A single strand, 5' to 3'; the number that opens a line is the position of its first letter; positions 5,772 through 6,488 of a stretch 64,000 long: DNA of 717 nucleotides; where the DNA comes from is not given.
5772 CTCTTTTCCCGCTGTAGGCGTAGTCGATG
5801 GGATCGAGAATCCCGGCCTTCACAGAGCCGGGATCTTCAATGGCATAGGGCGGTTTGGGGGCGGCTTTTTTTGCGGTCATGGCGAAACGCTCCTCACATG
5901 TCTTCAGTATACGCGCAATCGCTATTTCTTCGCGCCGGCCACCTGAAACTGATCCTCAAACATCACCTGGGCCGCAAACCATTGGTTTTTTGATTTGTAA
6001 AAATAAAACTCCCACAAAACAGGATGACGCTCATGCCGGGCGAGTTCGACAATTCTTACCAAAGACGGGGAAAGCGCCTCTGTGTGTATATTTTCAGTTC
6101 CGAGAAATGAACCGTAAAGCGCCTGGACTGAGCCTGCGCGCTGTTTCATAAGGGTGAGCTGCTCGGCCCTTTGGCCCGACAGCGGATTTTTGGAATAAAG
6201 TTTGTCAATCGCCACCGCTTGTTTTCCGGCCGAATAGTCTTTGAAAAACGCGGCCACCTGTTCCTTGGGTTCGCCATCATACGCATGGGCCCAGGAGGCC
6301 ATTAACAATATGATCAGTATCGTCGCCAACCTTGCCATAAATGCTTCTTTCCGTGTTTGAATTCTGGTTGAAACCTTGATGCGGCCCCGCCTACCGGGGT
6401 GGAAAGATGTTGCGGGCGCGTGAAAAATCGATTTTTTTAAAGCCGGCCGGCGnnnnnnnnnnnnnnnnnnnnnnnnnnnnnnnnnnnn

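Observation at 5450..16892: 10.5-kb RHS island bracketed by 457-bp direct repeats that each contain a whole queF gene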

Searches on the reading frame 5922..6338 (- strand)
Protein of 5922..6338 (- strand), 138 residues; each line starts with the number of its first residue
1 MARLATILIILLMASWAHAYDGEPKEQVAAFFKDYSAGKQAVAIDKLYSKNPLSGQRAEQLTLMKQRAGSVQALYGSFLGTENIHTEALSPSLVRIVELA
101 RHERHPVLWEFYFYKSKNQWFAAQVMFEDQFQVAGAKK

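Call 5: search_protein_families(library=pfam, proteins=[window:5922-6338:-], max_evalue=0.01)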
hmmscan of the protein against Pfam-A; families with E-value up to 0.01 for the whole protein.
window:5922-6338:- (138 aa): 0 families

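Call 28: find_homologous_proteins(query=window:5922-6338:-, max_evalue=0.001)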
Query window:5922-6338:- (138 aa): 15 proteins with E <= 0.001 among 53 candidates.
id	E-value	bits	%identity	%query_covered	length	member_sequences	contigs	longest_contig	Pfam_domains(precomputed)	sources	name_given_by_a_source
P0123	7.6e-85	299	100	100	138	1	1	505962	-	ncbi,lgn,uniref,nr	ncbi:conserved exported hypothetical protein [Candidatus Desulfarcum epimagneticum]|uniref:DUF3887 d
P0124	4.6e-59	216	71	100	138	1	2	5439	-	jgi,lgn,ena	-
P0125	1.2e-51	192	63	100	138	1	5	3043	-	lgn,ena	-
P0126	1.9e-47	179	58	100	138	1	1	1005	-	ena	-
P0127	7.4e-47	177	57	100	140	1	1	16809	-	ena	-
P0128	1.3e-44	169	57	100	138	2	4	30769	-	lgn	-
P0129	1.2e-43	166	55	100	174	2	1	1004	-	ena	-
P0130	6.3e-43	164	55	100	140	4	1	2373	-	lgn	-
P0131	9.9e-43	163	54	100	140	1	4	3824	-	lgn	-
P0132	2.9e-41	159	53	100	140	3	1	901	-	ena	-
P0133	2.8e-39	152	56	89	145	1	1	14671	-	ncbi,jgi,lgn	-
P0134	1.1e-32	131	49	100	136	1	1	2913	-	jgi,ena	jgi:hypothetical protein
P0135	1.0e-31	128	51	100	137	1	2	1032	-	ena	-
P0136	5.3e-30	122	46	100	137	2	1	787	-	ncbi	-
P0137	1.1e-23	102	41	83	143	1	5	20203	-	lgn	-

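Call 29: find_encoding_contigs(protein=P0124, flank=10000, max_places=4)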
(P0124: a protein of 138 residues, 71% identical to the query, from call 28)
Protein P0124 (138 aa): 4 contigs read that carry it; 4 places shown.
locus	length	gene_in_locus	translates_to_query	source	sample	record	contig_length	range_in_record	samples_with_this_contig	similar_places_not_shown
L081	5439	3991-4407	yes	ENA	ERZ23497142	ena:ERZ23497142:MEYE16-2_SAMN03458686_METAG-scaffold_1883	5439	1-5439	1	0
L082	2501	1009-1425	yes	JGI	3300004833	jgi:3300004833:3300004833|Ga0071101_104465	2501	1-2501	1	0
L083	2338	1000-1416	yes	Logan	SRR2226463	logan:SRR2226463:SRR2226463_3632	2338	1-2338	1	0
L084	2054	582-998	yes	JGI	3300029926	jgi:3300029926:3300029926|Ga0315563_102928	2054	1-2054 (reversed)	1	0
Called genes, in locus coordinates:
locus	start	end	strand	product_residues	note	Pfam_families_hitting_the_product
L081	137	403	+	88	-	-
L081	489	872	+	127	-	-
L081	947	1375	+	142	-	PF14106:DUF4279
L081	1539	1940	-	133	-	PF01850:PIN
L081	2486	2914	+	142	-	PF13302:Acetyltransf_3 (weak)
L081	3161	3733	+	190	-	PF11008:DUF2846 (faint)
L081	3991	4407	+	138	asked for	-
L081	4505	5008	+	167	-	-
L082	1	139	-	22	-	?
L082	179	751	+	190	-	PF11008:DUF2846 (faint)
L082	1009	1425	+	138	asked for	-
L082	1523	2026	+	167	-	-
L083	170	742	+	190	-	PF11008:DUF2846 (faint)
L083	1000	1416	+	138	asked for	-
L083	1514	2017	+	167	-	-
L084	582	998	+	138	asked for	-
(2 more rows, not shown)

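Call 30: find_encoding_contigs(protein=P0128, flank=10000, max_places=4)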
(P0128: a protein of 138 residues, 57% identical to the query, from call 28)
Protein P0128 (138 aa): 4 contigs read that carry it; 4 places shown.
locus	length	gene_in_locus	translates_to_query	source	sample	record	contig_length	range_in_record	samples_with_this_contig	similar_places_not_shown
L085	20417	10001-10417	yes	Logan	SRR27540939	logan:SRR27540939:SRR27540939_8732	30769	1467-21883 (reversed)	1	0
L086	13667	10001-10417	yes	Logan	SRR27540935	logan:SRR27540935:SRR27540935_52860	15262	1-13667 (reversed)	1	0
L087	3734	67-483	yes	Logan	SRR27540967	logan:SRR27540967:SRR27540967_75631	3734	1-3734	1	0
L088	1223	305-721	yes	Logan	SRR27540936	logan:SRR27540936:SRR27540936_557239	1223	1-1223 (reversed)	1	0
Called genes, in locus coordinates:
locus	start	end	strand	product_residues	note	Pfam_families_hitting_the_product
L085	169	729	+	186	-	PF13511:DUF4124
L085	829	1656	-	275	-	PF06629:MipA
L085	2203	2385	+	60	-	-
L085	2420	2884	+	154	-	-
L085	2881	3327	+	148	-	-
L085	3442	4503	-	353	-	PF10459:Peptidase_S46 (faint), PF00089:Trypsin (weak), PF13365:Trypsin_2 (faint)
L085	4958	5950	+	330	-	PF00561:Abhydrolase_1, PF12146:Hydrolase_4, PF12697:Abhydrolase_6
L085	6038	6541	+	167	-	PF03350:UPF0114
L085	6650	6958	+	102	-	PF13376:OmdA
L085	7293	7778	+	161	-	-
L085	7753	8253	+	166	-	-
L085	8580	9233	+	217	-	-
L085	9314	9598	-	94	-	PF03083:MtN3_slv, PF04193:PQ-loop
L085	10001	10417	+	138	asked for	-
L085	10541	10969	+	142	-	-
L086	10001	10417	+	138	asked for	-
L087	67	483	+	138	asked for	-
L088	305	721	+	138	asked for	-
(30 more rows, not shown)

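Call 31: find_encoding_contigs(protein=P0127, flank=10000, max_places=4)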
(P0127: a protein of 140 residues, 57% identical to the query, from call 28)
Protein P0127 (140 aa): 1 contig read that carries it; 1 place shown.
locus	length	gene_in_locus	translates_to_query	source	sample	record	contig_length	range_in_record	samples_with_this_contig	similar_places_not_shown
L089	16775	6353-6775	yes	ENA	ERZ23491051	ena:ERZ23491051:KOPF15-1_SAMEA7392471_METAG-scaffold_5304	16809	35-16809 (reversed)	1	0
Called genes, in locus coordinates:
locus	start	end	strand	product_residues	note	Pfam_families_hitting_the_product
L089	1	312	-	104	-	?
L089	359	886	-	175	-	PF00190:Cupin_1, PF07883:Cupin_2, PF02311:AraC_binding (faint)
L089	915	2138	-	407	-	PF01494:FAD_binding_3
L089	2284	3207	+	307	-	PF01118:Semialdhyde_dh (weak), PF09290:AcetDehyd-dimer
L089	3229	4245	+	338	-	PF00682:HMGL-like, PF07836:DmpG_comm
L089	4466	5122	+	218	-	PF13469:Sulfotransfer_3 (faint), PF17784:Sulfotransfer_4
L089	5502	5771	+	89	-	-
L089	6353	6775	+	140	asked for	-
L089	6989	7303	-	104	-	-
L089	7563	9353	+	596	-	-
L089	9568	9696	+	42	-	-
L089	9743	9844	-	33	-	-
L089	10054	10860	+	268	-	PF00005:ABC_tran, PF13304:AAA_21 (faint)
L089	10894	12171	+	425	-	PF13379:NMT1_2, PF09084:NMT1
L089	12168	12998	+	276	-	PF00528:BPD_transp_1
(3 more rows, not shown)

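Call 40: search_protein_families(library=ncbifam, proteins=[window:5922-6338:-], max_evalue=0.001)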
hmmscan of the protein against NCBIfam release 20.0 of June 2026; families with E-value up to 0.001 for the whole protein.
window:5922-6338:- (138 aa): 0 families

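Call 65: find_encoding_contigs(protein=P0123, flank=10000, max_places=10)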
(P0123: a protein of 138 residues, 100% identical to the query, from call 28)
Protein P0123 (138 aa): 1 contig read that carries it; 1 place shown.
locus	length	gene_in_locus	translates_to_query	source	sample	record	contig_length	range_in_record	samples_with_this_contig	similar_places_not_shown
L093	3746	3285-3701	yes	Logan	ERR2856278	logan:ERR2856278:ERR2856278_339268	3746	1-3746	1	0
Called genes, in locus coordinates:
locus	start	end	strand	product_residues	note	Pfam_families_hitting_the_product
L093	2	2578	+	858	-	?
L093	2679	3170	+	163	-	-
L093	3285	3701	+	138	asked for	-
